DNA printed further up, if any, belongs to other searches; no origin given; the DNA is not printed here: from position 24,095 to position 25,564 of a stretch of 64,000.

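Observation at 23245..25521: Radical SAM/SPASM maturase plus an unannotated 24-aa Cys-rich peptide ORF: candidate RiPP locus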

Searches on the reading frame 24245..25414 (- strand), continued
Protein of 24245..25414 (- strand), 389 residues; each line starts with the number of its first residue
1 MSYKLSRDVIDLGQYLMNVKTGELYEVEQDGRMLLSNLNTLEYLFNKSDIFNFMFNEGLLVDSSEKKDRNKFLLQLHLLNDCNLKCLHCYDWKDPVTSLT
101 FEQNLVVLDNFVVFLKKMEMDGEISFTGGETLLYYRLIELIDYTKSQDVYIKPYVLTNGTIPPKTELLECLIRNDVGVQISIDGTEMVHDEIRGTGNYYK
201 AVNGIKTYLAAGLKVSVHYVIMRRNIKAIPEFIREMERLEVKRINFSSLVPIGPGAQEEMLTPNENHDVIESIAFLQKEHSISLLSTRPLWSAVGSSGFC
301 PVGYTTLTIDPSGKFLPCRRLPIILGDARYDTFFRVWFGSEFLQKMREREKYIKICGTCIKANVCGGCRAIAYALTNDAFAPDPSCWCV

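Call 13: find_related_loci(query=A1, collection=genome_contigs, flank=5000)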
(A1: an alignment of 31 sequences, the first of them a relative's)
Query A1 (389 aa) in genome_contigs; peptide patterns used: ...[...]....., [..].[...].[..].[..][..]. (x = any residue, [..] = any of these).
600 stretches matched a pattern (row limit reached: there are more); 565 encode a relative of the query (tblastn E <= 1e-3); the best 80 are kept; 80 distinct loci.
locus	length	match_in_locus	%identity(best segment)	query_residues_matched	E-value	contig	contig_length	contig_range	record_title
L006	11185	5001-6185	33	16-387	4e-63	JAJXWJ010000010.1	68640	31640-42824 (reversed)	MAG: Bacillota bacterium isolate BP5.bin78 NODE_578_length_68640_cov_7.038796, whole genome shotgun sequence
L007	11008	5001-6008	33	65-387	3e-59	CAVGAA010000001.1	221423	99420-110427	bacterium isolate H07627-L1_cleanbin_000008 genome assembly, contig: Spades_H07627-L1_contig_2, whole genome shotgun seq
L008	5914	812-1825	32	72-387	1e-51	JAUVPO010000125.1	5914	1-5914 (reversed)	MAG: Deferribacteres bacterium isolate CSMAG_664 CSMAG_664_k127_17202009_length_5914_cov_169.0000, whole genome shotgun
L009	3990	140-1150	32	61-387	4e-50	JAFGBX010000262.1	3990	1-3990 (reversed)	MAG: Promethearchaeota archaeon isolate Zod_Metabat.1055 k87_7388006, whole genome shotgun sequence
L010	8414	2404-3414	32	72-387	2e-49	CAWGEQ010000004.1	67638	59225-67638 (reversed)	MAG: uncultured delta proteobacterium isolate MFD01872.bin.2.88 genome assembly, contig: contig_116503, whole genome sho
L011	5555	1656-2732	32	67-387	2e-49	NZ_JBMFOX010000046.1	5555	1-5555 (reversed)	MAG: Candidatus Hadarchaeum sp. isolate KM4338-48 NODE_58_length_5555_cov_3.084885, whole genome shotgun sequence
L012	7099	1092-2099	30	72-387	5e-48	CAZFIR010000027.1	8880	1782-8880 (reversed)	MAG TPA_asm: uncultured Thermodesulfobacteriota bacterium isolate SRP185410_co1_332 genome assembly, contig: k141_589013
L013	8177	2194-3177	31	72-387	4e-47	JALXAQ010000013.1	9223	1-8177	MAG: Thiotrichaceae bacterium isolate T2_metabat2_scaf2bin.004 T2_NODE_10636_length_9223_cov_3.575528, whole genome shot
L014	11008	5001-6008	31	72-386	1e-46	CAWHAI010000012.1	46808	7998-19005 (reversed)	MAG: uncultured Chloroflexia bacterium isolate MFD04408.bin.2.112 genome assembly, contig: contig_33603, whole genome sh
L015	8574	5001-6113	30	44-387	1e-46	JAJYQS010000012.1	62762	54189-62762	MAG: bacterium isolate DS4.bin58 NODE_300_length_62762_cov_11.637679, whole genome shotgun sequence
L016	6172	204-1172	33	69-388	3e-46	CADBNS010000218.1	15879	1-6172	MAG: Ruminococcus flavefaciens isolate RUG14135 genome assembly, contig: RUG14135_asm_218, whole genome shotgun sequence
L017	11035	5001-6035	30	61-386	1e-45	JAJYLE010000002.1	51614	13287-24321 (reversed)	MAG: Nitrospirae bacterium isolate DBS2-1.bin64 NODE_1049_length_51614_cov_1.364072, whole genome shotgun sequence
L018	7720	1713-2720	30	72-387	4e-45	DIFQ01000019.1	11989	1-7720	MAG TPA_asm: Syntrophaceae bacterium UBA5744 UBA5744_contig_24822, whole genome shotgun sequence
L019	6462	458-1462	30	72-386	6e-45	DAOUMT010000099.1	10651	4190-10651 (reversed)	MAG TPA_asm: Dehalococcoidia bacterium isolate W92_261 k127_171439, whole genome shotgun sequence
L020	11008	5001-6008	29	72-387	1e-44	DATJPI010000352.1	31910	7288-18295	MAG TPA_asm: Syntrophales bacterium isolate SMAG_U14909 k141_4513127, whole genome shotgun sequence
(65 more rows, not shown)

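Call 14: find_related_loci(query=A1, collection=metagenome_contigs, flank=5000)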
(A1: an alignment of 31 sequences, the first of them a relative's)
Query A1 (389 aa) in metagenome_contigs; peptide patterns used: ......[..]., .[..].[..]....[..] (x = any residue, [..] = any of these).
198 stretches matched a pattern; 78 encode a relative of the query (tblastn E <= 1e-3); 78 distinct loci.
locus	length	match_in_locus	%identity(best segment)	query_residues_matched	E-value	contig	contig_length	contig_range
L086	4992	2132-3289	80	1-387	0e+0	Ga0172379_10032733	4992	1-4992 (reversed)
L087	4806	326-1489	76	1-389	0e+0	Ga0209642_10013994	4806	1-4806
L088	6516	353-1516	76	1-389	0e+0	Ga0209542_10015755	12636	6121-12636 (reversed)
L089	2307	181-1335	75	1-386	0e+0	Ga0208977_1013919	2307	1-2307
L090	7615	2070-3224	75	1-386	0e+0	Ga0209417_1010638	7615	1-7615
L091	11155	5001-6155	75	1-386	0e+0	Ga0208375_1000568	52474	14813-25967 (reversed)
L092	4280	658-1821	75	1-389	0e+0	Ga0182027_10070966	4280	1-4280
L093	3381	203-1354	66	3-387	0e+0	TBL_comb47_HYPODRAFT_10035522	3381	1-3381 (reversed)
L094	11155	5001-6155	75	1-386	0e+0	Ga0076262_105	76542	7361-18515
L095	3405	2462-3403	75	1-315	6e-165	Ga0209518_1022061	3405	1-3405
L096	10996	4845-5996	57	3-386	6e-147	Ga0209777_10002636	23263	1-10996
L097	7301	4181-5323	54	4-387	6e-146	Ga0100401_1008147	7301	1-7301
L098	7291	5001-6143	54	4-387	5e-146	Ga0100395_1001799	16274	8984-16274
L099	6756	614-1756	54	4-387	1e-145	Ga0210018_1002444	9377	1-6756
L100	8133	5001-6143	54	4-387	1e-145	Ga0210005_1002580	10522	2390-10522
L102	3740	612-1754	54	4-387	2e-150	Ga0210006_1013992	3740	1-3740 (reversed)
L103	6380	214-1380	53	2-389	2e-139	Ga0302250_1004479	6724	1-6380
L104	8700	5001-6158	48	3-387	8e-125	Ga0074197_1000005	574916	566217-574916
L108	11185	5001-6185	34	16-387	2e-58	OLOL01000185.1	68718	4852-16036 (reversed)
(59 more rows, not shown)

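Call 23: search_solved_structures(query=A1, max_evalue=0.001, show_alignments=2)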
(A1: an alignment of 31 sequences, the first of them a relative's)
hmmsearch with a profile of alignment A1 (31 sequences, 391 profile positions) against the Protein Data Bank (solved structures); distinct sequences matched with E-value up to 0.001: 26.
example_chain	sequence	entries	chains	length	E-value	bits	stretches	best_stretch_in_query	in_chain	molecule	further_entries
6efn_A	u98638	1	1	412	9.7e-30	107.3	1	73-353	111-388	Sporulation killing factor maturation protein SkfB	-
4k37_A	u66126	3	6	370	2.8e-14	56.5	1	80-387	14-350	Anaerobic sulfatase-maturating enzyme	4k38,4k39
4k36_A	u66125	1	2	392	3.4e-14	56.2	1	80-387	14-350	Anaerobic sulfatase-maturating enzyme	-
5wgg_A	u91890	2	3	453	7.1e-14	55.1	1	32-377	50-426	Radical SAM domain protein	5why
6c8v_A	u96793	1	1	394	8.1e-14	54.9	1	77-387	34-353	Coenzyme PQQ synthesis protein E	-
9gm3_A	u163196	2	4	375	1.1e-11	47.9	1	76-209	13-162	ChlB radical SAM domain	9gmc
9dfu_A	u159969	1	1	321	1.5e-10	44.1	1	73-264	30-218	Radical SAM core domain-containing protein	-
7vob_C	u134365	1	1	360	4.5e-10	42.6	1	72-248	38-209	Cytosylglucuronate decarboxylase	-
7voc_C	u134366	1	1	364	4.6e-10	42.6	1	72-248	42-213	Cytosylglucuronate decarboxylase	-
5vsl_A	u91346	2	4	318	5.6e-10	42.3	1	69-264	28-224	Radical S-adenosyl methionine domain-containing protein 2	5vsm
6b4c_A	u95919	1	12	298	1.1e-09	41.3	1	73-264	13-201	Viperin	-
7n7i_A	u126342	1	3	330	1.2e-09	41.1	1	72-264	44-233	Viperin-like enzyme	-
9dgw_A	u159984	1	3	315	1.4e-09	41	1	73-264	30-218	Radical SAM core domain-containing protein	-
6q2p_A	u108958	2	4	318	1.6e-09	40.8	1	69-241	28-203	Radical S-adenosyl methionine domain-containing protein 2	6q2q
9dfw_A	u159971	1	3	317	4.4e-09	39.3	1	73-261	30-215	Radical SAM core domain-containing protein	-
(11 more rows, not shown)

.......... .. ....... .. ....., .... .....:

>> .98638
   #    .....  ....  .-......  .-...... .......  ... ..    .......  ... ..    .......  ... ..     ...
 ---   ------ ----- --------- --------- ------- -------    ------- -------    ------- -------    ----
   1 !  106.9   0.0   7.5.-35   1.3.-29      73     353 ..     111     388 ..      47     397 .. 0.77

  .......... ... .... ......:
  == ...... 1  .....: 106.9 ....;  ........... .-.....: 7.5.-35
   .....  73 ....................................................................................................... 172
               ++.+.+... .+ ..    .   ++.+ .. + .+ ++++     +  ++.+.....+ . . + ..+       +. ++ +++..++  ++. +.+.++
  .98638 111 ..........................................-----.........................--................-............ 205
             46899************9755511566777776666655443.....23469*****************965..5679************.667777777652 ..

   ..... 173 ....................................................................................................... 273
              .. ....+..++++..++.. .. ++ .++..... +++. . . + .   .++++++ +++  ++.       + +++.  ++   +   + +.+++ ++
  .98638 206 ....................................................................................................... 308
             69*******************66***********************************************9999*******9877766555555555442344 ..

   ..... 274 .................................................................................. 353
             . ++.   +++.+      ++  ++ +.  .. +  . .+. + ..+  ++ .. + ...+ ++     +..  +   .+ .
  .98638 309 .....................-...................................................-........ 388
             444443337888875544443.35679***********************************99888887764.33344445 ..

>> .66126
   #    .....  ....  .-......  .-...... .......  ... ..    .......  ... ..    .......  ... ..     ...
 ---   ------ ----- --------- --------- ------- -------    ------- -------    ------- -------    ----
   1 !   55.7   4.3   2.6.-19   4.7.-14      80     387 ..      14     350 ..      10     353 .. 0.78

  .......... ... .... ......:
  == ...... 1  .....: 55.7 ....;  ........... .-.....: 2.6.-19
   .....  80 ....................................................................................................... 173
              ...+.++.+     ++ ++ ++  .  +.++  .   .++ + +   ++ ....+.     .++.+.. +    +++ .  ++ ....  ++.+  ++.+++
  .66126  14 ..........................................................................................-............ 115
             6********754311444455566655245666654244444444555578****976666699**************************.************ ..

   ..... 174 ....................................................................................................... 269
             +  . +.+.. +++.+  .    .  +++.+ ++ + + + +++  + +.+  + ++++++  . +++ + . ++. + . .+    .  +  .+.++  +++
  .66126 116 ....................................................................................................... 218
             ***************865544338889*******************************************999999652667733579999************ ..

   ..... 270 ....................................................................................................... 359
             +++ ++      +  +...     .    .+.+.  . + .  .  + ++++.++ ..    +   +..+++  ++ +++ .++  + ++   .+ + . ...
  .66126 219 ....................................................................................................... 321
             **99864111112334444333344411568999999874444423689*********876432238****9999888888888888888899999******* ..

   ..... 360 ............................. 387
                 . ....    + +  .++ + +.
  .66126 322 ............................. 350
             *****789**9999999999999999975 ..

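Call 35: predict_structure(alignment_id=A1)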
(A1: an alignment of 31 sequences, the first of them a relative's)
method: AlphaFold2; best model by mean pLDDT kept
length: 389 residues; sequences in the alignment: 31
mean_pLDDT: 86.9   pTM: 0.88
mean pLDDT of the five models: 86.9, 86.4, 86.2, 85.2, 83.2
residues with pLDDT >= 90: 237; 70-90: 104; 50-70: 35; < 50: 13
segments of 3 or more residues with pLDDT < 50: 287-298
pLDDT, mean of each block of 10 residues (from residue 1): 89 94 93 86 67 92 92 93 67 81 97 96 93 96 97 95 95 96 94 92 97 94 92 96 87 69 80 88 66 44 87 91 94 97 91 83 73 85 66
secondary structure, 60 per line:
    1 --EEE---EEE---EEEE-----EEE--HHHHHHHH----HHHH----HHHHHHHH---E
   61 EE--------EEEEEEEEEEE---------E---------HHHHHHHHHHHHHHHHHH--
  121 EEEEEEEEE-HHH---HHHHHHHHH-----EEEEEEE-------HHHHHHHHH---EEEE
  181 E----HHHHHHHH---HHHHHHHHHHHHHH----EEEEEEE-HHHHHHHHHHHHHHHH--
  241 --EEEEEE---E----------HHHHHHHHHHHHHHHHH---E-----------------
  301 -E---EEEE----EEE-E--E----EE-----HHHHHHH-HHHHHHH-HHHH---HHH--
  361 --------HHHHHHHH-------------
elements in order: E3-5 E9-11 E15-18 E24-26 H29-36 H41-44 H49-56 E60-62 E71-81 H101-118 E121-129 H137-145 E151-157 H165-173 E177-181 H186-193 H197-210 E215-221 H223-238 E243-248 H263-279 E306-309 E314-316 H333-339 H341-347 H349-352 H369-376

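Call 38: fold_search(model_id=the predicted structure, library=pdb)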
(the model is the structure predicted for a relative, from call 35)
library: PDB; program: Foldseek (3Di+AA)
matches with E <= 10: 1763; with E <= 0.001: 139
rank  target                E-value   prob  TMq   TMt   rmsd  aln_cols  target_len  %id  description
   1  6efn                  3.8e-18  1.00  0.58  0.59  10.7       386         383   20  Structure of a RiPP maturase, SkfB (released 2018-10-24)
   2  5why_B                5.1e-18  1.00  0.63  0.58  19.0       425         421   17  Structural Insights into Thioether Bond Formation in the Biosynthesis of Sactipeptides (released 2017-07-26)
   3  5v1q_A                9.4e-18  1.00  0.60  0.56  10.6       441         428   14  Crystal structure of Streptococcus suis SuiB (released 2017-08-30)
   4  5v1q_B                2.7e-17  1.00  0.60  0.54  11.1       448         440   14  Crystal structure of Streptococcus suis SuiB (released 2017-08-30)
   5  5v1s_B                2.8e-17  1.00  0.59  0.55  10.8       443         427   14  Crystal structure of Streptococcus suis SuiB bound to S-adenosylmethionine (released 2017-08-30)
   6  5v1s_A                8.5e-17  1.00  0.62  0.57  10.4       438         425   15  Crystal structure of Streptococcus suis SuiB bound to S-adenosylmethionine (released 2017-08-30)
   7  5why_A                1.8e-16  1.00  0.60  0.56  19.0       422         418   18  Structural Insights into Thioether Bond Formation in the Biosynthesis of Sactipeptides (released 2017-07-26)
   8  5v1t_A                2.6e-16  1.00  0.62  0.55  10.2       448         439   15  Crystal structure of Streptococcus suis SuiB bound to precursor peptide SuiA (released 2017-08-30)
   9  4k37_A                3.3e-16  1.00  0.63  0.67   4.8       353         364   16  Native anSMEcpe with bound AdoMet (released 2013-05-08)
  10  4k38_A                5.0e-16  1.00  0.62  0.65   4.8       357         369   17  Native anSMEcpe with bound AdoMet and Kp18Cys peptide (released 2013-05-08)
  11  4k39_A                1.8e-15  1.00  0.62  0.67   4.8       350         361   17  Native anSMEcpe with bound AdoMet and Cp18Cys peptide (released 2013-05-08)
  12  4k36_A                3.2e-15  1.00  0.61  0.63   5.0       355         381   17  His6 tagged anSMEcpe with bound AdoMet (released 2013-05-08)
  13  4k39_B                7.9e-15  1.00  0.62  0.67   4.8       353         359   18  Native anSMEcpe with bound AdoMet and Cp18Cys peptide (released 2013-05-08)
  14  4k37_B                9.0e-15  1.00  0.61  0.64   5.8       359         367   17  Native anSMEcpe with bound AdoMet (released 2013-05-08)
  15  4k38_B                1.1e-14  1.00  0.61  0.65   5.0       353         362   17  Native anSMEcpe with bound AdoMet and Kp18Cys peptide (released 2013-05-08)
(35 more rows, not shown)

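Call 47: find_encoding_contigs(protein=P0042, flank=4000, max_places=1)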
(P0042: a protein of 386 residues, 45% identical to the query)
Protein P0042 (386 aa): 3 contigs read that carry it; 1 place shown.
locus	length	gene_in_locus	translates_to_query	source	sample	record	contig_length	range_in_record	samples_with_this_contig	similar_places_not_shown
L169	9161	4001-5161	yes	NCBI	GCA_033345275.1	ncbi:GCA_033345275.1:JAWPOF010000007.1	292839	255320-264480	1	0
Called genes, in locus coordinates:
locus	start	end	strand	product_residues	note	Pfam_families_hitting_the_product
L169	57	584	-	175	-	-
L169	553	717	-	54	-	-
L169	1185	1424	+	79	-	-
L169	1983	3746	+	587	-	PF07973:tRNA_SAD, PF00587:tRNA-synt_2b, PF03129:HGTP_anticodon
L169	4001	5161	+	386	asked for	PF13353:Fer4_12 (weak), PF04055:Radical_SAM, PF13186:SPASM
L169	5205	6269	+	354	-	PF05343:Peptidase_M42, PF01546:Peptidase_M20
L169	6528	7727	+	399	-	PF25917:BSH_RND, PF25973:BSH_CzcB, PF25876:HH_MFP_RND, PF25893:HH_CzcB (weak), PF25954:Beta-barrel_RND_2, PF25990:Beta-barrel_YknX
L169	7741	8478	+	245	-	PF00005:ABC_tran, PF13304:AAA_21 (faint)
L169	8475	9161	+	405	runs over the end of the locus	PF12704:MacB_PCD, PF02687:FtsX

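Call 48: find_encoding_contigs(protein=P0046, flank=4000, max_places=1)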
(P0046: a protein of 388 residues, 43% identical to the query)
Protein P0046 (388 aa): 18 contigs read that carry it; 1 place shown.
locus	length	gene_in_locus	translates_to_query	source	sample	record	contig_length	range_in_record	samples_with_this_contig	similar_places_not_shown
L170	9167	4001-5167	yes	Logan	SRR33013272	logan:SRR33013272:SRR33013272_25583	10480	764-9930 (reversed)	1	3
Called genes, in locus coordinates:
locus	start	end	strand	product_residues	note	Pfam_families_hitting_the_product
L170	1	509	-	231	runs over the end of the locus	PF12844:HTH_19 (weak), PF01381:HTH_3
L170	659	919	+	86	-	-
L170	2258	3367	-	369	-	-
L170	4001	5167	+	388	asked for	PF04055:Radical_SAM, PF13186:SPASM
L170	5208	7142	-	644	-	PF02824:TGS, PF07973:tRNA_SAD, PF00587:tRNA-synt_2b, PF03129:HGTP_anticodon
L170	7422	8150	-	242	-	-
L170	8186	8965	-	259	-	-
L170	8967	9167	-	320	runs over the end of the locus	?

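Call 49: find_encoding_contigs(protein=P0048, flank=4000, max_places=2)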
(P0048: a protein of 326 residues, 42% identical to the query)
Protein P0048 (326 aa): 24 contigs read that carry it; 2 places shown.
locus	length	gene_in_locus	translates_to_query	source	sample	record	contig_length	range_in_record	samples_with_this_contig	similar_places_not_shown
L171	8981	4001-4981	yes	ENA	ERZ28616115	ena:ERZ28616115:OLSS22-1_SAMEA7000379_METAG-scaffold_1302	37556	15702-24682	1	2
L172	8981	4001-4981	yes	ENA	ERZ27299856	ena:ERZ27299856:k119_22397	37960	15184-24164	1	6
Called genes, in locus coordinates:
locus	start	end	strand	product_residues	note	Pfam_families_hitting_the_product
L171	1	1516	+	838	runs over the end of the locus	PF00069:Pkinase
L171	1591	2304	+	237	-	PF00149:Metallophos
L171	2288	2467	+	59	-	-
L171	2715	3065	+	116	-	-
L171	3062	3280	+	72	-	-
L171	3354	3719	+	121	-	-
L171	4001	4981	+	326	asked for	PF04055:Radical_SAM, PF13353:Fer4_12 (weak), PF13186:SPASM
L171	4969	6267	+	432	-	PF13353:Fer4_12 (weak), PF04055:Radical_SAM, PF13186:SPASM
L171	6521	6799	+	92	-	-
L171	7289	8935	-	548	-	PF13007:LZ_Tnp_IS66 (weak), PF13005:zf-IS66, PF03050:DDE_Tnp_IS66, PF13817:DDE_Tnp_IS66_C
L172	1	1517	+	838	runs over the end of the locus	PF00069:Pkinase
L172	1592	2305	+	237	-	PF00149:Metallophos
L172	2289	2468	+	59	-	-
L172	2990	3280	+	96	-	-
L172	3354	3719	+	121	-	-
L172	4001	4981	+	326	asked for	PF04055:Radical_SAM, PF13353:Fer4_12 (weak), PF13186:SPASM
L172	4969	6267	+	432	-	PF13353:Fer4_12 (weak), PF04055:Radical_SAM, PF13186:SPASM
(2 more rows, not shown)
